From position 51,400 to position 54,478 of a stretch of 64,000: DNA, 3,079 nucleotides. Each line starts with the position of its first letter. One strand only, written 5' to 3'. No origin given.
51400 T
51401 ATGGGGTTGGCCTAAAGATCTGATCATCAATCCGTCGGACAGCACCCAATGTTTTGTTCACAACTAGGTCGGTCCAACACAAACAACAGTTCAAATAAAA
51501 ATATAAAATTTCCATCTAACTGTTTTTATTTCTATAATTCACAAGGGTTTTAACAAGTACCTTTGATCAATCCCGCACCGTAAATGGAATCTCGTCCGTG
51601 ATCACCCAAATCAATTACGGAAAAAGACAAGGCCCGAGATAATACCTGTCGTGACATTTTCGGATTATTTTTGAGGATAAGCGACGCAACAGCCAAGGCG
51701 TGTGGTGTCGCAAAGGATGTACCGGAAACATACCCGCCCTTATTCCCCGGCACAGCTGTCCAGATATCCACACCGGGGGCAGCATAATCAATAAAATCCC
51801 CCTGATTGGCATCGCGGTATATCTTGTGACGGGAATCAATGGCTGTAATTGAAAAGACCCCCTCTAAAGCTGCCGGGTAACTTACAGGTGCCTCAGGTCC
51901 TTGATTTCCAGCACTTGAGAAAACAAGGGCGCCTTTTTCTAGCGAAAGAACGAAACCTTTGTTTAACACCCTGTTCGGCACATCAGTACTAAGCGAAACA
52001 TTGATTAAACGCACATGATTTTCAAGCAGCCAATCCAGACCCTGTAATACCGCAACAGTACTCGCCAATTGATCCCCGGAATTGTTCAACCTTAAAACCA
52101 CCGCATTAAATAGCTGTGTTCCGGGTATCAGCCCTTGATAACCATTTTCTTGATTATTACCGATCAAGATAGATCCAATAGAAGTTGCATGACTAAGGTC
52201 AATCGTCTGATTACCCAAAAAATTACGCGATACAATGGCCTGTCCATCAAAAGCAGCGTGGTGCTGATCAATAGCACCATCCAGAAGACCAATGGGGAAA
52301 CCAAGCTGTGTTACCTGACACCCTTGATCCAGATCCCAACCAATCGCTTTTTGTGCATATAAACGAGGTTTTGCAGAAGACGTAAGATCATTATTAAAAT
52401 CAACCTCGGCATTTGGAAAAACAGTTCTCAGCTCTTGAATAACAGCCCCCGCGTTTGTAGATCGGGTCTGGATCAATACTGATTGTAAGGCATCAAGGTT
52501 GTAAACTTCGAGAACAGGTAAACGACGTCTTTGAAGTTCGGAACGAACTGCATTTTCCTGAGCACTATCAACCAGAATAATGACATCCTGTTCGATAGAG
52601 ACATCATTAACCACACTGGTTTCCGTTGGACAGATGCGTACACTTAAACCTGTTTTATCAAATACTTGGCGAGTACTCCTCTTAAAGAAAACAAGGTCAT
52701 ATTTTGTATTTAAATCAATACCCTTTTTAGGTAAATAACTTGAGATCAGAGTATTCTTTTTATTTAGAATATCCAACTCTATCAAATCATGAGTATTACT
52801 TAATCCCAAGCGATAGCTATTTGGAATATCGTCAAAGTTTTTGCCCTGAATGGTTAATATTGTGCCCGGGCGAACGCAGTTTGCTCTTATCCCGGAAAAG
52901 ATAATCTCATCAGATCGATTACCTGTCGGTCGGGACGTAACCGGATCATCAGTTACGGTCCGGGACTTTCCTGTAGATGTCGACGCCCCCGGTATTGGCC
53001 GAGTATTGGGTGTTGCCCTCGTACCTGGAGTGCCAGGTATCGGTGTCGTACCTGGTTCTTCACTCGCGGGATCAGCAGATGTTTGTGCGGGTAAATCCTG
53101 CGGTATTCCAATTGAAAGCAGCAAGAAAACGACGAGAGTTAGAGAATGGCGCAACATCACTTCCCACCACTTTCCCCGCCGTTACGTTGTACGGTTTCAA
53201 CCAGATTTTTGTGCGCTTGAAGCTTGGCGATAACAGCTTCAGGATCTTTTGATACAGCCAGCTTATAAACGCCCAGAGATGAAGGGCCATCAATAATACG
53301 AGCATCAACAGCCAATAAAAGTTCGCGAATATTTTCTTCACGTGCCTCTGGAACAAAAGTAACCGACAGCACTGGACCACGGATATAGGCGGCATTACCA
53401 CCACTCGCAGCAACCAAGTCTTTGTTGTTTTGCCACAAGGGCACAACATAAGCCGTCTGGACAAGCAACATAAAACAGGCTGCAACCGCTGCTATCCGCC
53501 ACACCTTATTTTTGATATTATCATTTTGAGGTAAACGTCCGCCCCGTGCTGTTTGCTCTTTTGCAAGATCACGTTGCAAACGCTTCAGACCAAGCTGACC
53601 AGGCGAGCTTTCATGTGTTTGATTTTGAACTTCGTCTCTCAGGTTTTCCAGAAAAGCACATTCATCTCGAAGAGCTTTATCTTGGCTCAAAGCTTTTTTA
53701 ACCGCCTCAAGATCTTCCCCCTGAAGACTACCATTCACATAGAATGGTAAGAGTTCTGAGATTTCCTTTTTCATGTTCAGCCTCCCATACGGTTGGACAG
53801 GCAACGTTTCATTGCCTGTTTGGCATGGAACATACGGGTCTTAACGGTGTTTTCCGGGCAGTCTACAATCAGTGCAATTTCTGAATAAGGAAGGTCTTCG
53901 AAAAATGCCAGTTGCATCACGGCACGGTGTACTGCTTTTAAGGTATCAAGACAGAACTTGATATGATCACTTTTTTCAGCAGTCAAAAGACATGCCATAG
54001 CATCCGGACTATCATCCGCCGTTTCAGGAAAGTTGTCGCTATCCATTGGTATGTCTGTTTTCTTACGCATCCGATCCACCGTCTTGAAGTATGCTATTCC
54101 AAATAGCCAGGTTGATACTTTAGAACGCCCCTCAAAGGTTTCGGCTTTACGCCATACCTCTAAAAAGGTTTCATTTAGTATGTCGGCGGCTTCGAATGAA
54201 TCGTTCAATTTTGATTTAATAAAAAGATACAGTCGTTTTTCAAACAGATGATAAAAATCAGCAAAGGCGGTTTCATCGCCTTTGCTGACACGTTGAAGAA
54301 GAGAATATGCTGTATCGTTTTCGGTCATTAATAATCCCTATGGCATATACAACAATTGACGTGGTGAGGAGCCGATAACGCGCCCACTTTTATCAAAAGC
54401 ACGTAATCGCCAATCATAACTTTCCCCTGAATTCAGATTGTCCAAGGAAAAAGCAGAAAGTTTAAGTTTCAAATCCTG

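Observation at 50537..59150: Uncharacterised cell-surface locus: exported protein + OM barrel + FN3 partner + ECF/anti-sigma + subtilase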

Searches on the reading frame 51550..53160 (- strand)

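Call 4: search_protein_families(library=pfam, proteins=[window:51550-53160:-], max_evalue=0.1)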
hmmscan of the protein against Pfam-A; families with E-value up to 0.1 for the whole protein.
window:51550-53160:- (536 aa): 1 family
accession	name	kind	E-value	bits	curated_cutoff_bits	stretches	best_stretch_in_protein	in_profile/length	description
PF00082.27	Peptidase_S8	-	2.5e-25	89.8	21.8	1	290-530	6-288/288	Subtilase family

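Call 5: search_protein_families(library=ncbifam, proteins=[window:51550-53160:-], max_evalue=0.1)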
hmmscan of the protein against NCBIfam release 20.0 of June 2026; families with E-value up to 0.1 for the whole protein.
window:51550-53160:- (536 aa): 7 families
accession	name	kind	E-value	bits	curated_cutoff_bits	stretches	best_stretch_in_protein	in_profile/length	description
TIGR03921.1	T7SS_mycosin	equivalog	1.7e-25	89.9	278.75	1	306-533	36-280/353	type VII secretion-associated serine protease mycosin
TIGR03895.1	protease_PatA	subfamily_domain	3.7e-14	52.4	421.05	1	324-506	1-187/606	PatA/PatG family cyanobactin maturation protease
NF049966.1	QH_SP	equivalog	1.1e-13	51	165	1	342-512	51-208/219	subtilisin-like serine protease QhpE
NF033595.1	denti_PrtP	equivalog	7.9e-08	31.4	300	1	406-497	362-458/606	dentilisin complex serine proteinase subunit PrtP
NF040809.1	germ_prot_CspBA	exception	0.00043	18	1250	1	450-496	426-473/1099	bifunctional germination protease/germinant receptor pseudoprotease CspBA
NF042956.1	IteS_antiphage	equivalog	0.00088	17.6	900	1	201-395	172-363/747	S8 family anti-phage peptidase IteS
NF051851.1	AtpSerPepEprS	equivalog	0.0023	16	1700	1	431-505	251-327/988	autotransporter serine peptidase EprS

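Call 7: search_protein_families(library=padloc, proteins=[window:51550-53160:-], max_evalue=0.01)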
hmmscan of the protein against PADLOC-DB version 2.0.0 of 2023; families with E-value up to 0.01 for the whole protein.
window:51550-53160:- (536 aa): 2 families
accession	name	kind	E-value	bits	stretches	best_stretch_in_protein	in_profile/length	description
PDLC03014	subtilase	-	6e-13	47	1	236-514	135-374/391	-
PDLC02197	IetS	-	2.2e-05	21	1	240-394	218-364/749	-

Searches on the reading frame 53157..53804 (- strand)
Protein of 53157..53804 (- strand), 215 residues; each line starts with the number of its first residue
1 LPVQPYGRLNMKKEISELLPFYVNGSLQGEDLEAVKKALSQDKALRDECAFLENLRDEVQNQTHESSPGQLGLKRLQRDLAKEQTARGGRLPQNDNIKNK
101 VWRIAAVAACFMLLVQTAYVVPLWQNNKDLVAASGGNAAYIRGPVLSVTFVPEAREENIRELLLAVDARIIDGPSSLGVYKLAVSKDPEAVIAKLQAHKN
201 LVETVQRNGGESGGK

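Call 4: search_protein_families(library=pfam, proteins=[window:53157-53804:-], max_evalue=0.1)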
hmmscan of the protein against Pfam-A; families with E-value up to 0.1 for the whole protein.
window:53157-53804:- (215 aa): 3 families
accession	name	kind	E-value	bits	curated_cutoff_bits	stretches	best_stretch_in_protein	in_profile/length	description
PF22148.1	Fervidolysin_NPro-like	-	7.7e-05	23.5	21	1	130-208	5-81/81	Fervidolysin N-terminal prodomain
PF25621.1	PhiKZ_gp244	-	0.073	13.6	27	0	18-41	47-70/116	Bacteriophage PhiKZ capsid decoration protein gp244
PF13490.11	zf-HC2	-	0.075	13.6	22.2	0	13-40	2-29/35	Putative zinc-finger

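Call 5: search_protein_families(library=ncbifam, proteins=[window:53157-53804:-], max_evalue=0.1)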
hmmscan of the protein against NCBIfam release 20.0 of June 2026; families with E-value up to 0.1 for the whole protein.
window:53157-53804:- (215 aa): 2 families
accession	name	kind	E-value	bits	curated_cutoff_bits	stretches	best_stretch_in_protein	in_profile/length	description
NF052375.1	antisigma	equivalog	5.3e-08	33.1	100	1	18-126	1-109/217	anti-sigma factor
NF010501.0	PRK13920.1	subfamily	0.0001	22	225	1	13-120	2-98/213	putative anti-sigmaE protein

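Call 7: search_protein_families(library=padloc, proteins=[window:53157-53804:-], max_evalue=0.01)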
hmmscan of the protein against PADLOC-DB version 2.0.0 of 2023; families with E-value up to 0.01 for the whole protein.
window:53157-53804:- (215 aa): 0 families

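Call 54: search_protein_families(library=pfam, alignment_id=A4, max_evalue=0.01)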
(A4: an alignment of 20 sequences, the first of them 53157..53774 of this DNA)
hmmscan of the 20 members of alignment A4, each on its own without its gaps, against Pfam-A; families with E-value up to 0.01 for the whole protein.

A. member 1, window:53157-53774:- (205 aa): 1 family
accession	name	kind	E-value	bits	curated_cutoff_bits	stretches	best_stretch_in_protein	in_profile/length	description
PF22148.1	Fervidolysin_NPro-like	-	6.9e-05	23.6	21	1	120-198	5-81/81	Fervidolysin N-terminal prodomain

B. families by the number of members that match (of 20 scanned): 4 families
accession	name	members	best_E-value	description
PF13490.11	zf-HC2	9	0.0002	Putative zinc-finger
PF22148.1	Fervidolysin_NPro-like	5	6.9e-05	Fervidolysin N-terminal prodomain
PF18181.6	SLATT_1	1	0.0049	SMODS and SLOG-associating 2TM effector domain 1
PF25135.1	DUF7822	1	0.0052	Domain of unknown function (DUF7822)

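Call 55: search_solved_structures(query=A4, max_evalue=10, show_alignments=2)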
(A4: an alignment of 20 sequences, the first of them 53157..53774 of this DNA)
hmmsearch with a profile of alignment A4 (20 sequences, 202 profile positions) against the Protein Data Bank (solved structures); distinct sequences matched with E-value up to 10: 3.
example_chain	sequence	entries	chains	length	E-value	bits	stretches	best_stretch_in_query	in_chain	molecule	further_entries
1t98_A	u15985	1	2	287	0.026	17.4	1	75-131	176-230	Chromosome partition protein mukF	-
3euh_A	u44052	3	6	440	0.048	16.5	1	75-131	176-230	Chromosome partition protein mukF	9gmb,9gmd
3rpu_A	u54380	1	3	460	0.053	16.4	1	75-131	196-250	Chromosome partition protein mukF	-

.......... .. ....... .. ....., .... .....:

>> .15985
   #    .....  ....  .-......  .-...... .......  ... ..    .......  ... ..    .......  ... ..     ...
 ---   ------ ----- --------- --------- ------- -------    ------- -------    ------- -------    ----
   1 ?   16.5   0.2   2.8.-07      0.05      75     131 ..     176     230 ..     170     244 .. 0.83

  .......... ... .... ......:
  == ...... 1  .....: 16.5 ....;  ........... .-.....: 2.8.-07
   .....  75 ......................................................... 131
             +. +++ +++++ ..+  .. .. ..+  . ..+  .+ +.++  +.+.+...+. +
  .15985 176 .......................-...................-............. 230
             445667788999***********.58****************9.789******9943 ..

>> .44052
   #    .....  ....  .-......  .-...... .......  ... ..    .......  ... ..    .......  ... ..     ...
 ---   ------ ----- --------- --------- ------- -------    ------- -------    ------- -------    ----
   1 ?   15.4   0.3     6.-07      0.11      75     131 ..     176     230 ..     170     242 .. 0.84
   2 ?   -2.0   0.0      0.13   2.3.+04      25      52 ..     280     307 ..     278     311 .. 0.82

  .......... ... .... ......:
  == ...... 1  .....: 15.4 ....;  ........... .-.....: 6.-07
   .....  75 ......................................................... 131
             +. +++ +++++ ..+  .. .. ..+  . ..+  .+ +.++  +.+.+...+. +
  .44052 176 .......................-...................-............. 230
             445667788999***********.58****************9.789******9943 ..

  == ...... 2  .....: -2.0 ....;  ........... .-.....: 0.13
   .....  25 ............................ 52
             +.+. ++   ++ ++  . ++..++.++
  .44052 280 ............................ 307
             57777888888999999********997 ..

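Call 91: find_homologous_proteins(query=window:53157-53774:-, max_evalue=0.001)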
Query window:53157-53774:- (205 aa): 56 proteins with E <= 0.001 among 574 candidates.
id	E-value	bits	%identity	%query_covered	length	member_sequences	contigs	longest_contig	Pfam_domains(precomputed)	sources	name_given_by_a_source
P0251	1.9e-116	404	92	100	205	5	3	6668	-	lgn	-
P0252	2.5e-102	358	79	100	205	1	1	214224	-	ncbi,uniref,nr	ncbi:zf-HC2 domain-containing protein [Kiloniella majae]|uniref:zf-HC2 domain-containing protein n=1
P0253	3.6e-102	358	79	100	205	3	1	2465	-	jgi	-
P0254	2.3e-101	355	78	100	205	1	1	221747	-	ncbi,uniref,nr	ncbi:zf-HC2 domain-containing protein [Kiloniella majae]|uniref:zf-HC2 domain-containing protein n=1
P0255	5.8e-99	347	77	100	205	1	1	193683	-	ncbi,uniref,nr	ncbi:hypothetical protein WH96_15630 [Kiloniella spongiae]|uniref:Zinc-finger domain-containing prot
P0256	1.1e-98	347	78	100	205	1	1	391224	-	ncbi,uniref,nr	ncbi:zf-HC2 domain-containing protein [Kiloniella sp. EL199]|uniref:zf-HC2 domain-containing protein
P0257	2.0e-95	336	76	100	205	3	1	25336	-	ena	-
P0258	2.2e-88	313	69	100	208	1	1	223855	-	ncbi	ncbi:MAG: hypothetical protein V7776_19605 [Halopseudomonas aestusnigri]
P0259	4.4e-85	302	66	100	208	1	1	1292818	-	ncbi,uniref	ncbi:hypothetical protein [Kiloniella antarctica]|uniref:Zinc-finger domain-containing protein n=1 T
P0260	1.7e-58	215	51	100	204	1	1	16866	-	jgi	jgi:anti-sigma-K factor RskA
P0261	6.2e-58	214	50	100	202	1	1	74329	-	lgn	-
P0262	7.9e-58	213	51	100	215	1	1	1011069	-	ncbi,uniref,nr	ncbi:hypothetical protein O4H49_03910 [Kiloniella laminariae]|uniref:Zinc-finger domain-containing p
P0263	1.1e-57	213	53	100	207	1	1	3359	-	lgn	-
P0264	1.5e-56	209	50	99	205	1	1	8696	-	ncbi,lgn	ncbi:MAG: hypothetical protein AAF569_05200 [Pseudomonadota bacterium]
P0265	2.4e-56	208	52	99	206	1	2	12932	-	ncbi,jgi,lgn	-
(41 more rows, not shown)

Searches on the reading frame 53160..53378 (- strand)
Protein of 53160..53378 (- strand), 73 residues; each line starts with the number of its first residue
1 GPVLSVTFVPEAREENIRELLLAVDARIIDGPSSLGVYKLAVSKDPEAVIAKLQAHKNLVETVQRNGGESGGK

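Call 58: search_solved_structures(query=A5, max_evalue=10, show_alignments=3)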
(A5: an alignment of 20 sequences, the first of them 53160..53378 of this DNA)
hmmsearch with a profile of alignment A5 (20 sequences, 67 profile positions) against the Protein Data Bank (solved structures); distinct sequences matched with E-value up to 10: 3.
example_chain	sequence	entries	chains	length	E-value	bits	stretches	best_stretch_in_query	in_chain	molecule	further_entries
2n6p_A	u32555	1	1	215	1.8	11.6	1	29-48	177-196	Outer membrane protein OprG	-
2n6l_A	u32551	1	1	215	1.8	11.6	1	29-48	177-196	Outer membrane protein OprG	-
2x27_X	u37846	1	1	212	1.9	11.5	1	29-47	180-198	OUTER MEMBRANE PROTEIN OPRG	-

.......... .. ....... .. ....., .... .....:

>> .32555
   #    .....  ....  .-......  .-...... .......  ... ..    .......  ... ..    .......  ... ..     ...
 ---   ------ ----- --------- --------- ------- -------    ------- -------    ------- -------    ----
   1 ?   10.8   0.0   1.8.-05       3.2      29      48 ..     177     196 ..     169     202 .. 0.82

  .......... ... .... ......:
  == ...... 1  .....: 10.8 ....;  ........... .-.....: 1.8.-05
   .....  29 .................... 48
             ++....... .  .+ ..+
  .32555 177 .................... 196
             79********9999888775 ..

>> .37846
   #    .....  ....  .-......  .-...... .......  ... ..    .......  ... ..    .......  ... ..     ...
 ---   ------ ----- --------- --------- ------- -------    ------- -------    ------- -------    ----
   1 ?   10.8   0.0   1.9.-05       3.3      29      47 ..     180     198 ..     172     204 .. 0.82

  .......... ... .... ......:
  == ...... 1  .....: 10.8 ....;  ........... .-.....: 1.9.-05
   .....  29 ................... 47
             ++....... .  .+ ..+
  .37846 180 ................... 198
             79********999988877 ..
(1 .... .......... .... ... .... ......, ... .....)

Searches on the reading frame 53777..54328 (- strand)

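Call 4: search_protein_families(library=pfam, proteins=[window:53777-54328:-], max_evalue=0.1)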
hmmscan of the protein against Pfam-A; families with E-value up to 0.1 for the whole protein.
window:53777-54328:- (183 aa): 4 families
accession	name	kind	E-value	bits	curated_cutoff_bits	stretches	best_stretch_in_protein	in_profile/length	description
PF04542.20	Sigma70_r2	-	5e-12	45.9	24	1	26-91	2-69/71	Sigma-70 region 2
PF08281.18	Sigma70_r4_2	-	2.4e-11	43.5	25.7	1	126-173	7-54/54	Sigma-70, region 4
PF04545.22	Sigma70_r4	-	1.4e-08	34.6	24.1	1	126-174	1-49/50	Sigma-70, region 4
PF07638.17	Sigma70_ECF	-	0.0046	17.3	21.1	0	9-176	6-182/185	ECF sigma factor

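Call 5: search_protein_families(library=ncbifam, proteins=[window:53777-54328:-], max_evalue=0.1)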
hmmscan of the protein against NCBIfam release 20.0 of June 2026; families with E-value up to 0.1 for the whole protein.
window:53777-54328:- (183 aa): 90 families (the best 25 are shown)
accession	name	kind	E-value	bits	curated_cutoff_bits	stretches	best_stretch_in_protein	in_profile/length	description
NF009168.0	PRK12515.1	subfamily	1.1e-44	152.2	236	1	5-177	7-179/189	RNA polymerase sigma factor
NF008894.0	PRK11924.3-1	equivalog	4.4e-43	147.5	258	1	9-179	11-183/188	RNA polymerase sigma factor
NF009166.1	PRK12513.1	equivalog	1.3e-31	109.8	206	1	4-179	6-188/193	RNA polymerase sigma factor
NF007228.0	PRK09646.1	subfamily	2.3e-28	99.2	226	1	3-178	13-191/194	ECF RNA polymerase sigma factor SigK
NF007223.0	PRK09641.1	equivalog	9.4e-28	97.3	209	1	10-179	8-186/187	RNA polymerase sigma factor SigW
NF009167.0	PRK12514.1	equivalog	1e-27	97.2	265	1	1-178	1-179/180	RNA polymerase sigma factor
NF008888.0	PRK11922.1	equivalog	2.4e-27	96.1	204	1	5-182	15-201/231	RNA polymerase sigma factor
NF009171.0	PRK12518.1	equivalog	9.3e-27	94.1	208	1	5-179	12-186/191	RNA polymerase sigma factor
TIGR02948.1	SigW_bacill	equivalog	7.5e-25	88.1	243.1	1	10-178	8-185/187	RNA polymerase sigma factor SigW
NF004113.0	PRK05602.1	equivalog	2.2e-24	86.3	208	1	3-180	28-204/211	RNA polymerase sigma factor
TIGR02950.1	SigM_subfam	subfamily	1.1e-22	80.5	147.95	1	24-176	4-157/159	RNA polymerase sigma factor, SigM family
TIGR02939.1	RpoE_Sigma70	equivalog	1e-21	77.8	236.15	1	2-178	2-187/190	RNA polymerase sigma factor RpoE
NF007216.0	PRK09638.1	equivalog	1e-21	77.5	194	1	9-178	7-175/180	RNA polymerase sigma factor SigY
TIGR02937.1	sigma70-ECF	superfamily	1.2e-21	77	42.9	1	21-177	2-165/165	sigma-70 family RNA polymerase sigma factor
TIGR02952.1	Sig70_famx2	equivalog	2.1e-21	76.6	206.45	1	10-177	1-170/170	ECF subfamily RNA polymerase sigma factor, BldN family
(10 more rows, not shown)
